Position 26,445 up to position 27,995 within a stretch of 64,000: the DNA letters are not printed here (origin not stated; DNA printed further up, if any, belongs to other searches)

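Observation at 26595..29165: Divergent FAD-oxidoreductase / CFA-synthase-like pair resembling the BfaA/BfaB mid-chain fatty-acid methylation module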

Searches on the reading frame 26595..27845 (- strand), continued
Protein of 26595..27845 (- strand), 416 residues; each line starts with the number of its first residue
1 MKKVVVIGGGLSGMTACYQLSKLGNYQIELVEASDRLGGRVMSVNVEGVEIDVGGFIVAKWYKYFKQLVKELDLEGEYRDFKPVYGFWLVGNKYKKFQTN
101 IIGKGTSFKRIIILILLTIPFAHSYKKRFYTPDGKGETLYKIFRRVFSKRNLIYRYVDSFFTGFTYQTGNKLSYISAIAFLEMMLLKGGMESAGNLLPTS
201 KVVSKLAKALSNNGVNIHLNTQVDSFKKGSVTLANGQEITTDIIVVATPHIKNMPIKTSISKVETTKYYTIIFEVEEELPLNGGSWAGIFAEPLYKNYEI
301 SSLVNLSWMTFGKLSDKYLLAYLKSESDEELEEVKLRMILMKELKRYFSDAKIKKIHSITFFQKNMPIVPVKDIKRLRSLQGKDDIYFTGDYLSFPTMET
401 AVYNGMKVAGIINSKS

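Call 38: find_homologous_proteins(query=A1, max_evalue=1e-20)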
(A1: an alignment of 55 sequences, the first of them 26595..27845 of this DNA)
Query A1 (55 sequences) (416 aa, profile of the alignment): 34 proteins with E <= 1e-20 among 8000 candidates.
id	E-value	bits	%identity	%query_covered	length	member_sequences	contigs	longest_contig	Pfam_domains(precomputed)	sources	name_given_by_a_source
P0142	3.9e-153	529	27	98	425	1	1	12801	PF01946.24,PF01266.31,PF01593.31,PF13450.13,PF00890.31,PF07992.21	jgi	-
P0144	1.8e-144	500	27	98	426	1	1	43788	PF01946.24,PF01266.31,PF01593.31,PF13450.13,PF00890.31,PF07992.21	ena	-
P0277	5.8e-144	499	27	98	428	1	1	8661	PF01946.24,PF01266.31,PF01593.31,PF13450.13,PF00890.31,PF07992.21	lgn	-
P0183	1.2e-137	478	23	98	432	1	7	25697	PF01946.24,PF01266.31,PF01593.31,PF13450.13,PF00890.31,PF07992.21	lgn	-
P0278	9.2e-135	468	25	96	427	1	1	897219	PF01266.31,PF01593.31,PF13450.13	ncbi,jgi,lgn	ncbi:MAG: FAD-dependent oxidoreductase [Patescibacteria group bacterium]|jgi:protoporphyrinogen oxid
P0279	2.1e-132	461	28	98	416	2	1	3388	PF01946.24,PF01266.31,PF01593.31,PF13450.13,PF00890.31,PF07992.21,PF00070.34,PF03486.21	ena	-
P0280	6.6e-131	456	28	98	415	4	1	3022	PF01266.31,PF01593.31,PF13450.13,PF00890.31,PF07992.21,PF00070.34,PF03486.21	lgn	-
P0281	3.1e-129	450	28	98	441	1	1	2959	PF01946.24,PF01266.31,PF01593.31,PF13450.13,PF00890.31,PF07992.21,PF00070.34,PF03486.21,PF01494.26,PF12831.14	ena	-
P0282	2.0e-127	444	26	99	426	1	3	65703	PF01946.24,PF01266.31,PF01593.31,PF13450.13,PF00890.31,PF07992.21,PF00070.34,PF03486.21,PF01134.29,PF01494.26,PF12831.14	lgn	-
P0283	9.3e-124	432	27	98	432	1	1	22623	PF01946.24,PF01266.31,PF01593.31,PF13450.13,PF00890.31,PF07992.21,PF00070.34,PF03486.21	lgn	-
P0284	1.0e-123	432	26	96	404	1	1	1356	PF01266.31,PF01593.31,PF13450.13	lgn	-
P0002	1.5e-120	422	53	100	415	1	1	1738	PF01946.24,PF01266.31,PF01593.31,PF13450.13,PF07992.21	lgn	-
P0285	1.8e-120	421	25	99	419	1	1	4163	PF01946.24,PF01266.31,PF01593.31,PF13450.13,PF00890.31,PF07992.21,PF03486.21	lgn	-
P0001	9.1e-114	399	100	100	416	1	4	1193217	PF01266.31,PF01593.31,PF13450.13,PF07992.21,PF00070.34,PF03486.21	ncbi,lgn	-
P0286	6.7e-34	136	22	99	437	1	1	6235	PF13450.13,PF07992.21,PF00070.34,PF03486.21,PF01134.29,PF01494.26,PF12831.14,PF01946.24,PF01266.31,PF01593.31,PF00890.31,PF13738.13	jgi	jgi:protoporphyrinogen/coproporphyrinogen III oxidase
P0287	1.4e-33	135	41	17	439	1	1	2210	PF01266.31,PF01593.31,PF13450.13,PF00890.31,PF07992.21,PF00070.34,PF12831.14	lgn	-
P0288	4.3e-33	133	40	10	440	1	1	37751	PF01266.31,PF01593.31,PF13450.13,PF00890.31,PF07992.21,PF00070.34,PF03486.21,PF01134.29,PF12831.14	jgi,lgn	-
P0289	2.5e-27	114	22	100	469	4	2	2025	PF01266.31,PF01593.31,PF13450.13,PF07992.21,PF13454.13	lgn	-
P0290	6.3e-27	113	37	20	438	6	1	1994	PF01946.24,PF01266.31,PF01593.31,PF13450.13,PF00890.31,PF07992.21,PF13738.13,PF12831.14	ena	-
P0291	8.5e-27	113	23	100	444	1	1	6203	PF01266.31,PF01593.31,PF13450.13,PF00890.31,PF07992.21,PF03486.21,PF12831.14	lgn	-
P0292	1.9e-26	112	36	23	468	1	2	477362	PF01266.31,PF01593.31,PF13450.13,PF07992.21,PF13454.13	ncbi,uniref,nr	ncbi:protoporphyrinogen oxidase [Oceanobacillus polygoni]|uniref:Coproporphyrinogen III oxidase n=1 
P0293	2.5e-26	111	24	60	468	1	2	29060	PF01266.31,PF01593.31,PF13450.13,PF07992.21,PF13454.13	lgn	-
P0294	8.2e-26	109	21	99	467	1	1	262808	PF01266.31,PF01593.31,PF13450.13,PF07992.21,PF13454.13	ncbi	ncbi:protoporphyrinogen oxidase [Virgibacillus ainsalahensis]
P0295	1.5e-24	105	36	18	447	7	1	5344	PF01266.31,PF01593.31,PF13450.13,PF00890.31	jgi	jgi:oxygen-dependent protoporphyrinogen oxidase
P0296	1.8e-24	105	20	95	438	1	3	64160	PF01266.31,PF01593.31,PF13450.13,PF00890.31,PF07992.21,PF12831.14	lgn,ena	-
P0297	6.2e-24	103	23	98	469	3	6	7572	PF01266.31,PF01593.31,PF13450.13,PF07992.21,PF03486.21,PF13454.13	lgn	-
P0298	3.7e-23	101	25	54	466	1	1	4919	PF01266.31,PF01593.31,PF13450.13,PF07992.21,PF03486.21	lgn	-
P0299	1.3e-22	99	22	91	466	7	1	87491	PF01266.31,PF01593.31,PF13450.13,PF07992.21,PF13454.13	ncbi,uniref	ncbi:protoporphyrinogen oxidase [Aeribacillus pallidus]|uniref:protoporphyrinogen oxidase n=1 Tax=Ae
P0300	3.6e-22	97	23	98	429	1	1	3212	PF01266.31,PF01593.31,PF13450.13,PF00890.31,PF07992.21,PF03486.21,PF13454.13,PF12831.14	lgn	-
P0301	9.5e-22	96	36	18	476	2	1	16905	PF01266.31,PF01593.31,PF13450.13,PF00890.31,PF07992.21,PF00070.34,PF03486.21,PF01494.26,PF12831.14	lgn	-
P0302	2.1e-21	95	35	19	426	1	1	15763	PF01266.31,PF01593.31,PF13450.13,PF00890.31,PF07992.21,PF00070.34,PF12831.14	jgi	jgi:hydroxysqualene dehydroxylase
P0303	6.0e-21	93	25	60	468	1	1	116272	PF01266.31,PF01593.31,PF13450.13,PF13454.13,PF06100.18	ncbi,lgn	-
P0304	6.7e-21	93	39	13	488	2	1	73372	PF01946.24,PF01266.31,PF01593.31,PF13450.13,PF07992.21,PF00070.34,PF13738.13,PF03486.21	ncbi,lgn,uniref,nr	ncbi:FAD-dependent oxidoreductase [Pseudoalteromonas sp. MMG022]|uniref:flavin monoamine oxidase fam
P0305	8.0e-21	93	23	88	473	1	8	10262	PF01266.31,PF01593.31,PF13450.13,PF07992.21,PF13454.13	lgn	-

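Call 45: predict_structure(alignment_id=A2)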
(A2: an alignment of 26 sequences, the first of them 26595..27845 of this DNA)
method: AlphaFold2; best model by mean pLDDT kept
length: 416 residues; sequences in the alignment: 26
mean_pLDDT: 89.1   pTM: 0.90
mean pLDDT of the five models: 89.1, 87.9, 87.2, 85.7, 84.3
residues with pLDDT >= 90: 263; 70-90: 120; 50-70: 30; < 50: 3
segments of 3 or more residues with pLDDT < 50: 257-259
pLDDT, mean of each block of 10 residues (from residue 1): 97 98 97 96 96 90 95 94 83 79 64 72 67 83 80 88 91 84 74 87 98 98 95 97 95 60 84 96 88 94 94 95 94 95 94 97 89 89 96 92 97 93
secondary structure, 60 per line:
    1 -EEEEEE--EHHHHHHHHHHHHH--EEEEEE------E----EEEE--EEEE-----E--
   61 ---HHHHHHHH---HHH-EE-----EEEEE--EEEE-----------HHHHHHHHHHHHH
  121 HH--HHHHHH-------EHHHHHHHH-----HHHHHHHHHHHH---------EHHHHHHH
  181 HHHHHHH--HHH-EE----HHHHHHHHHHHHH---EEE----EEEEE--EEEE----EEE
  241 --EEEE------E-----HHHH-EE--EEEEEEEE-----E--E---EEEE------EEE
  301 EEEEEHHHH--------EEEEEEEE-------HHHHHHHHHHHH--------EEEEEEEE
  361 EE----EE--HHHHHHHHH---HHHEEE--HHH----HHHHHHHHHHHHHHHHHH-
elements in order: E2-7 H11-23 E26-31 E43-46 E49-52 H64-71 E86-90 E93-96 H108-122 H125-130 H139-146 H152-163 H174-187 H200-212 E216-218 E223-227 E230-233 E238-240 E243-246 H259-262 E268-275 E288-291 E298-305 H306-309 E318-325 H333-344 E353-362 H371-379 E386-388 H398-415

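Call 49: fold_search(model_id=the predicted structure, library=pdb)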
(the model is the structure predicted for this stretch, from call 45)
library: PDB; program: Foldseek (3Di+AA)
matches with E <= 10: 1885; with E <= 0.001: 850
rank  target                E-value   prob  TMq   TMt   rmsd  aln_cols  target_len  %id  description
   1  3i6d_A                5.3e-25  1.00  0.75  0.75   5.3       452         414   20  Crystal structure of PPO from bacillus subtilis with AF (released 2009-12-08)
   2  3i6d_B                7.0e-25  1.00  0.76  0.75   5.1       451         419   21  Crystal structure of PPO from bacillus subtilis with AF (released 2009-12-08)
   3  9a78_B                4.8e-24  1.00  0.76  0.68   6.2       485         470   19  Integrative model of SYFB-CGOX by crosslinking MS and deep learning (released 2024-09-18)
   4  8dq7_A                3.0e-23  1.00  0.73  0.70   5.0       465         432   16  The structure of NicA2 variant F104L/A107T/S146I/G317D/H368R/L449V/N462S from Pseudomonas putida (released 2023-07-26)
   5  2ivd_B                3.9e-23  1.00  0.75  0.70   7.0       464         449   16  Structure of protoporphyrinogen oxidase from Myxococcus xanthus with acifluorfen (released 2006-10-17)
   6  5ttj_A                8.7e-23  1.00  0.73  0.70   4.7       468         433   16  Crystal Structure of Nicotine Oxidoreductase from Pseudomonas putida (released 2017-02-08)
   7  5ttk_A                9.2e-23  1.00  0.71  0.69   4.9       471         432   16  Crystal Structure of Selenomethionine-incorporated Nicotine Oxidoreductase from Pseudomonas putida (released 2017-01-25)
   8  6c71_D                1.2e-22  1.00  0.73  0.70   5.0       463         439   16  Nicotine Oxidoreductase in Complex with S-nicotine (released 2018-07-11)
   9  7c49_A                1.4e-22  1.00  0.73  0.70   4.7       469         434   16  nicA2 with cofactor FAD and substrate nicotine (released 2020-06-03)
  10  6c71_B                1.5e-22  1.00  0.72  0.69   5.1       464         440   16  Nicotine Oxidoreductase in Complex with S-nicotine (released 2018-07-11)
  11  7c4a_B                1.9e-22  1.00  0.74  0.71   4.6       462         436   16  nicA2 with cofactor FAD (released 2020-06-03)
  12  6c71_C                1.9e-22  1.00  0.74  0.71   4.7       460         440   16  Nicotine Oxidoreductase in Complex with S-nicotine (released 2018-07-11)
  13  7eme_A                1.9e-22  1.00  0.72  0.73   5.0       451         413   19  Putative Leptospira interrogans recombinant L-amino acid oxidase (released 2021-08-18)
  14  7eme_B                2.3e-22  1.00  0.72  0.73   5.0       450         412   20  Putative Leptospira interrogans recombinant L-amino acid oxidase (released 2021-08-18)
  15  5ttj_B                2.3e-22  1.00  0.71  0.68   4.9       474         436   16  Crystal Structure of Nicotine Oxidoreductase from Pseudomonas putida (released 2017-02-08)
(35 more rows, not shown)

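Call 63: search_protein_families(library=pfam, proteins=[L046:1236-1943:+, L046:721-1386:+], max_evalue=0.001)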
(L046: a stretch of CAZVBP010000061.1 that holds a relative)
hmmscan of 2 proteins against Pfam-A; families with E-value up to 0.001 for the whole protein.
L046:1236-1943:+ (235 aa): 1 family
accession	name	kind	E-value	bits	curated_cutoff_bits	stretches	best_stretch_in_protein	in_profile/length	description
PF00173.33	Cyt-b5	-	2.7e-16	59.8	23.7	1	164-233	4-73/74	Cytochrome b5-like Heme/Steroid binding domain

L046:721-1386:+ (221 aa): 6 families
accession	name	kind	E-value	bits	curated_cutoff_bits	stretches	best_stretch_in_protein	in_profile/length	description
PF13649.12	Methyltransf_25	-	4.7e-12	46.9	27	1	57-149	1-97/97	Methyltransferase domain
PF08242.18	Methyltransf_12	-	1.2e-09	39.2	30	1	58-151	1-98/98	Methyltransferase domain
PF08241.18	Methyltransf_11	-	2e-09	38.4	21.2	1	58-151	1-93/95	Methyltransferase domain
PF13489.12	Methyltransf_23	-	8.7e-08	32.5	27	1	40-185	10-148/164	Methyltransferase domain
PF05891.18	Methyltransf_PK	-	3.3e-05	24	27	1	41-151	40-157/218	AdoMet dependent proline di-methyltransferase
PF13847.12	Methyltransf_31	-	0.00015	21.9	27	1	51-140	1-99/145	Methyltransferase domain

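Call 70: list_cluster_members(proteins=[P0001, P0008, P0011, P0278])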
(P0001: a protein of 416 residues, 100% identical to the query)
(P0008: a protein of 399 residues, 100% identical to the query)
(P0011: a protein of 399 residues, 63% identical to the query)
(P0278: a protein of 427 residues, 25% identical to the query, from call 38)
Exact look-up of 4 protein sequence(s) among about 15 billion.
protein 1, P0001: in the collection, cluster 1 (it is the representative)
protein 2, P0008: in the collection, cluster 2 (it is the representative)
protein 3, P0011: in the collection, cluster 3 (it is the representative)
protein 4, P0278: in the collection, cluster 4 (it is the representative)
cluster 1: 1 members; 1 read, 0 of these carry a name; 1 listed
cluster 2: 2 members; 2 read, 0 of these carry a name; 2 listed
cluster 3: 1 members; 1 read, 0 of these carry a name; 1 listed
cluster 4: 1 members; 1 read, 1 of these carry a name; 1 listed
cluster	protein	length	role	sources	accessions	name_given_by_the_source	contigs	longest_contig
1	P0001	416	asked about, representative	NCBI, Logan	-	-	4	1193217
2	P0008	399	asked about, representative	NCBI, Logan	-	-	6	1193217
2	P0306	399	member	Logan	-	-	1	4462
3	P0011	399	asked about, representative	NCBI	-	-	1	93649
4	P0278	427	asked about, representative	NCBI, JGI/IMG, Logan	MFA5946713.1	MAG: FAD-dependent oxidoreductase [Patescibacteria group bacterium] | protoporphyrinogen oxidase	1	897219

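Call 83: search_protein_families(library=ncbifam, alignment_id=A1, max_evalue=1e-10)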
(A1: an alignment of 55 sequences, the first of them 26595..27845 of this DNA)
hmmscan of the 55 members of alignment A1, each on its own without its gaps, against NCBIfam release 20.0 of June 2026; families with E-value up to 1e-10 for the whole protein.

A. member 1, window:26595-27845:- (416 aa): 5 families
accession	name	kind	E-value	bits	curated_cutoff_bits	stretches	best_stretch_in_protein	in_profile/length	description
NF008845.0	PRK11883.1-5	equivalog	1.8e-15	56.2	560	1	2-108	5-117/468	protoporphyrinogen oxidase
TIGR03467.1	HpnE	equivalog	1.7e-14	54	283.05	1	4-94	1-92/430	hydroxysqualene dehydroxylase HpnE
NF005560.0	PRK07233.1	equivalog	1.3e-13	50.6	252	0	3-95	2-93/435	hypothetical protein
NF008841.0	PRK11883.1-1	equivalog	2.1e-12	46.7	517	1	2-78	4-82/453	protoporphyrinogen oxidase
TIGR00562.1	proto_IX_ox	equivalog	3.2e-11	42.5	97.85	0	1-179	2-179/470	protoporphyrinogen oxidase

B. families by the number of members that match (of 55 scanned): 19 families
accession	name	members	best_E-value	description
TIGR03467.1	HpnE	54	8.6e-26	hydroxysqualene dehydroxylase HpnE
NF005560.0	PRK07233.1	52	5e-25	hypothetical protein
NF008841.0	PRK11883.1-1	42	1.8e-16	protoporphyrinogen oxidase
TIGR00562.1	proto_IX_ox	39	5.1e-20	protoporphyrinogen oxidase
NF008845.0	PRK11883.1-5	28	5.9e-18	protoporphyrinogen oxidase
NF005548.0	PRK07208.1-4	22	3.5e-15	hypothetical protein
TIGR02734.1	crtI_fam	19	8.1e-15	phytoene desaturase family protein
NF045637.1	carotdesatCrtDProt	16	4.3e-15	1-hydroxycarotenoid 3,4-desaturase CrtD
NF005546.0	PRK07208.1-2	15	1.1e-14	hypothetical protein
TIGR02732.1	zeta_caro_desat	8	6.7e-13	9,9'-di-cis-zeta-carotene desaturase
NF058655.1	CrtID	6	3.2e-13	bifunctional phytoene desaturase/3,4-desaturase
TIGR02731.1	phytoene_desat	4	1.5e-12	15-cis-phytoene desaturase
NF009081.0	PRK12416.1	3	7.3e-12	protoporphyrinogen oxidase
NF005545.0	PRK07208.1-1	2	3.4e-13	hypothetical protein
NF005547.0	PRK07208.1-3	2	2.4e-11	hypothetical protein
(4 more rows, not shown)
